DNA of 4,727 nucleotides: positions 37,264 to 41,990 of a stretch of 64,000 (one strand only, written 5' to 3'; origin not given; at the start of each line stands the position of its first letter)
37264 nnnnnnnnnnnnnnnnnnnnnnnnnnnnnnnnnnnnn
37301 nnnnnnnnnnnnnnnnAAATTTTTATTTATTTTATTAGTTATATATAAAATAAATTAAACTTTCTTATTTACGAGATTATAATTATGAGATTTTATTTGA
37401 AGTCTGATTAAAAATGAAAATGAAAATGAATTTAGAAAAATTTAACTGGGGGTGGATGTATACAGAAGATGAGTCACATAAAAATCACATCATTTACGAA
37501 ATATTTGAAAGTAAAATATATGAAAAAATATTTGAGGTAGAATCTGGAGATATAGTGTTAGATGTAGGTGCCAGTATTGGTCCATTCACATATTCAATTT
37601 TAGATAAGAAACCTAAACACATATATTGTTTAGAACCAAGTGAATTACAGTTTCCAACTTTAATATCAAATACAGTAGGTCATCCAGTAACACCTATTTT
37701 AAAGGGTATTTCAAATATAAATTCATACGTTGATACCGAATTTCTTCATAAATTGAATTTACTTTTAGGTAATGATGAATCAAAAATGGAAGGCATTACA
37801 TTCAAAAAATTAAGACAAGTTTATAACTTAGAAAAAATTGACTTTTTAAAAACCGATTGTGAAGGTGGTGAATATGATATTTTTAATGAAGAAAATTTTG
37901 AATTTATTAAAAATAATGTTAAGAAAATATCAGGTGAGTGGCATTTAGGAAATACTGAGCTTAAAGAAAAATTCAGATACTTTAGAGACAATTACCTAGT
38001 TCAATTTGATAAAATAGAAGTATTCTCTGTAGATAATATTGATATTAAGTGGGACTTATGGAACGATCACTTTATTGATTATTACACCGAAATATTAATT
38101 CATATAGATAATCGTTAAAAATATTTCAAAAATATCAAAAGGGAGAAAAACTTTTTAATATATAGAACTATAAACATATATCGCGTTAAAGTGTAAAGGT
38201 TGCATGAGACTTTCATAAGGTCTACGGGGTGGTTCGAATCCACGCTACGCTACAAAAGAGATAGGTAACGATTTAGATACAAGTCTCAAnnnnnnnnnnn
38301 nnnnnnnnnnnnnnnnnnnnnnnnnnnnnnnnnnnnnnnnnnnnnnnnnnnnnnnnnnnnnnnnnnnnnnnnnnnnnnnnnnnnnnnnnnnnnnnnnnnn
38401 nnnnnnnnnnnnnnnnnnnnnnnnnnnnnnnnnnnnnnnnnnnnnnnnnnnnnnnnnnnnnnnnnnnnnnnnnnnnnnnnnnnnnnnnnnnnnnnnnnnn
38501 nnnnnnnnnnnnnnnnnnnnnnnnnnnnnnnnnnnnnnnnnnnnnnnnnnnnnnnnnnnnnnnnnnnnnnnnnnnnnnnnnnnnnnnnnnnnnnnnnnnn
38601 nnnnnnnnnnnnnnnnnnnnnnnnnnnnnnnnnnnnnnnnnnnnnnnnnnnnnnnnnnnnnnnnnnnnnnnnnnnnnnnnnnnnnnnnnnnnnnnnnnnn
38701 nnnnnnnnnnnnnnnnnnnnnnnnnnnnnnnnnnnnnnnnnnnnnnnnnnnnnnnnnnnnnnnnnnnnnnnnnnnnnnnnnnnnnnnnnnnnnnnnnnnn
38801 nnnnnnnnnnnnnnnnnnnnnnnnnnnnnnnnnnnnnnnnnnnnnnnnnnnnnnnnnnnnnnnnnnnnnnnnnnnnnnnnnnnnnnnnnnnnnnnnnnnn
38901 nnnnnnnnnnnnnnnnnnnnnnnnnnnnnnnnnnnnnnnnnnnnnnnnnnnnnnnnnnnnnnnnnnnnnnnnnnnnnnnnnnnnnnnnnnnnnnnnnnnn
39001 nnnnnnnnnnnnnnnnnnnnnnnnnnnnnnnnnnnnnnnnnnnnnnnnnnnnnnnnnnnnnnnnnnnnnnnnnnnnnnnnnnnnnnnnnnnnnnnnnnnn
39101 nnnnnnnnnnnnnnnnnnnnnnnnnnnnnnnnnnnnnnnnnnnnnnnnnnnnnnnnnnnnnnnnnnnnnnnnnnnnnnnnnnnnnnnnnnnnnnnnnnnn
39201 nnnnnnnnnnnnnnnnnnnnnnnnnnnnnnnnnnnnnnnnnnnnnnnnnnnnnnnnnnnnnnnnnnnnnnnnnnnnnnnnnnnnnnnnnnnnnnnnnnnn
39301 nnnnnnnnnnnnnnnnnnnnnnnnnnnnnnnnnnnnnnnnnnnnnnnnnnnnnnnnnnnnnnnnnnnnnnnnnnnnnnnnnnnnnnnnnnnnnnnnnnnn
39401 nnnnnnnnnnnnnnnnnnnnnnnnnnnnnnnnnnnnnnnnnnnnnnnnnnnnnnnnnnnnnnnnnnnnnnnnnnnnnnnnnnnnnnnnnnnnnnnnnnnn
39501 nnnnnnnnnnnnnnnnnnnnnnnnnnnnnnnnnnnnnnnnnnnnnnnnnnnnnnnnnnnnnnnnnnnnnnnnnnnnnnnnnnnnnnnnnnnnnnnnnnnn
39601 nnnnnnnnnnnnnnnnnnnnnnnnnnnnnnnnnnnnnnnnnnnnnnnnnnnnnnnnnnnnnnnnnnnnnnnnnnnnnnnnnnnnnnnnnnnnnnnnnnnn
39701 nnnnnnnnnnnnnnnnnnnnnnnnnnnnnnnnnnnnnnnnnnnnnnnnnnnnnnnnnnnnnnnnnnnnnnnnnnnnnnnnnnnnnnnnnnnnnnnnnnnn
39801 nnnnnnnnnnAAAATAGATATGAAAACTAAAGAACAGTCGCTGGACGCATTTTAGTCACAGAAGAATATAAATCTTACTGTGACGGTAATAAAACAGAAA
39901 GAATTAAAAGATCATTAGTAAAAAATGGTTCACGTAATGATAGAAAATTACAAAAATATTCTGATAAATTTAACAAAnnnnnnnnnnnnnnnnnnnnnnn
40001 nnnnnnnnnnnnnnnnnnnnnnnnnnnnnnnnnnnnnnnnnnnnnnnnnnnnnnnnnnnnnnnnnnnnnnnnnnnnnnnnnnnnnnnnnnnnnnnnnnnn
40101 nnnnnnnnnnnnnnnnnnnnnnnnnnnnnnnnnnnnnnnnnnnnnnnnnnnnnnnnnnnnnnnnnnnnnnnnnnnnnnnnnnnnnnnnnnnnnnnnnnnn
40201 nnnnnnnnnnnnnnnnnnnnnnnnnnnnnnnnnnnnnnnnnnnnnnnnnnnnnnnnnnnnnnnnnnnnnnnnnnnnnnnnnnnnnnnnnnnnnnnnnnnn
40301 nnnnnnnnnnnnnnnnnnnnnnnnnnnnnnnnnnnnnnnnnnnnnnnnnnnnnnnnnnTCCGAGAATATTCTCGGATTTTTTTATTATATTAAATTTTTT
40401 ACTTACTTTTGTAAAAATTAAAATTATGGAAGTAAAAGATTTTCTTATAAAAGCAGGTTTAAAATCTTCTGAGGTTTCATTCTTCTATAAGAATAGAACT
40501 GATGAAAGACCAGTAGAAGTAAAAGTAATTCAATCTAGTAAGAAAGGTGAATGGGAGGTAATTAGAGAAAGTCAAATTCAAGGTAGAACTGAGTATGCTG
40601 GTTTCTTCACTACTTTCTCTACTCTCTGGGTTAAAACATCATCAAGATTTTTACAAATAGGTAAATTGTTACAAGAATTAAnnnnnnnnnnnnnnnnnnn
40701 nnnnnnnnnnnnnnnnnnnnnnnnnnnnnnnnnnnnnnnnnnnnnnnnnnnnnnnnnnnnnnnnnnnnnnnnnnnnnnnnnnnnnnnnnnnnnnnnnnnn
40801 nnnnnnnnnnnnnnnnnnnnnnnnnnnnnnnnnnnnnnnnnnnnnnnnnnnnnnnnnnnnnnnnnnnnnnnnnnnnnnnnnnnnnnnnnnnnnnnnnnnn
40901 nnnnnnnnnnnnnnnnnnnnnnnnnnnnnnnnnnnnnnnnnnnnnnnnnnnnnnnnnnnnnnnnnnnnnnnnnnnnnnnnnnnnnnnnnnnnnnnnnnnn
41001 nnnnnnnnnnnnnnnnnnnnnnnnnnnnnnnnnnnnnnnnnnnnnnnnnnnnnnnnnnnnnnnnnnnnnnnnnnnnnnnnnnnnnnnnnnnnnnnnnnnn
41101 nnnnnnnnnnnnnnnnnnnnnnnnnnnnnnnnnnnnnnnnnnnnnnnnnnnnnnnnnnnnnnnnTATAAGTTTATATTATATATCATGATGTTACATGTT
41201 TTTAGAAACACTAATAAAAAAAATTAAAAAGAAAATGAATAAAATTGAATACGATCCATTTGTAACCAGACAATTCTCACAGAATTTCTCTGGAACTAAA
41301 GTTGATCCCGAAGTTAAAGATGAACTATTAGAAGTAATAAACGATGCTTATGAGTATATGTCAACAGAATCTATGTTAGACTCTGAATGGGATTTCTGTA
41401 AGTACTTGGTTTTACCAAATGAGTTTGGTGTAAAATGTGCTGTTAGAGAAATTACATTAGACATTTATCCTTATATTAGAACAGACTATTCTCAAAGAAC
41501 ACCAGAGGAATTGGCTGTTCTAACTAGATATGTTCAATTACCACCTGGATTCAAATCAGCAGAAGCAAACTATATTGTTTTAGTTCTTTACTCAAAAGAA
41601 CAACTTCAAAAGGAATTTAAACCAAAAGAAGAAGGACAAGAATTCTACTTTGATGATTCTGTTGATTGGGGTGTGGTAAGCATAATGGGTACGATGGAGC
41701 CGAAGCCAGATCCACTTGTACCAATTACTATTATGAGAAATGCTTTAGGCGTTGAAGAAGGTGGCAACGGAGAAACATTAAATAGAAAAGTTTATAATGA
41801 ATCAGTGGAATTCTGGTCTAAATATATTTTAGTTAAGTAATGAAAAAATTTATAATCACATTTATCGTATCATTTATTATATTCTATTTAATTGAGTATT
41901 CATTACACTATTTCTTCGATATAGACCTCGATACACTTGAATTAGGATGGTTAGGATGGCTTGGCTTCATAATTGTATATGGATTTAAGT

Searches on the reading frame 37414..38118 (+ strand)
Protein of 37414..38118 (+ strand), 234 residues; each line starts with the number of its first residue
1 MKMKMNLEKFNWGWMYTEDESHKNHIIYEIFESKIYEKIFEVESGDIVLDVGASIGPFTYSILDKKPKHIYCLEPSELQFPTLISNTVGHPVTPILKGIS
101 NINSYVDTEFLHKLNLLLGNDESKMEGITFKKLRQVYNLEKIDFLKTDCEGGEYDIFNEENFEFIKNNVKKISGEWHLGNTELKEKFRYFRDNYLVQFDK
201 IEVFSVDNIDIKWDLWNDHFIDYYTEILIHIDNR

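Call 29: search_protein_families(library=pfam, proteins=[window:37414-38118:+], max_evalue=0.001)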
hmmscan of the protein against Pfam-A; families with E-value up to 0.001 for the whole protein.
window:37414-38118:+ (234 aa): 1 family
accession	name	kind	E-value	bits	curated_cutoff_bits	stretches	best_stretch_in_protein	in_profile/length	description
PF05050.19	Methyltransf_21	-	1.8e-08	35.2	22.7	1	50-189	1-161/173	Methyltransferase FkbM domain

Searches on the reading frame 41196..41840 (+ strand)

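Call 29: search_protein_families(library=pfam, proteins=[window:41196-41840:+], max_evalue=0.001)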
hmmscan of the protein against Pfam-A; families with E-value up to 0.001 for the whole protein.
window:41196-41840:+ (214 aa): 1 family
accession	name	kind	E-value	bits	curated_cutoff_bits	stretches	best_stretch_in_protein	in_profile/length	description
PF11539.13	DUF3228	-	3.4e-47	161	25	1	19-212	3-193/194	Protein of unknown function (DUF3228)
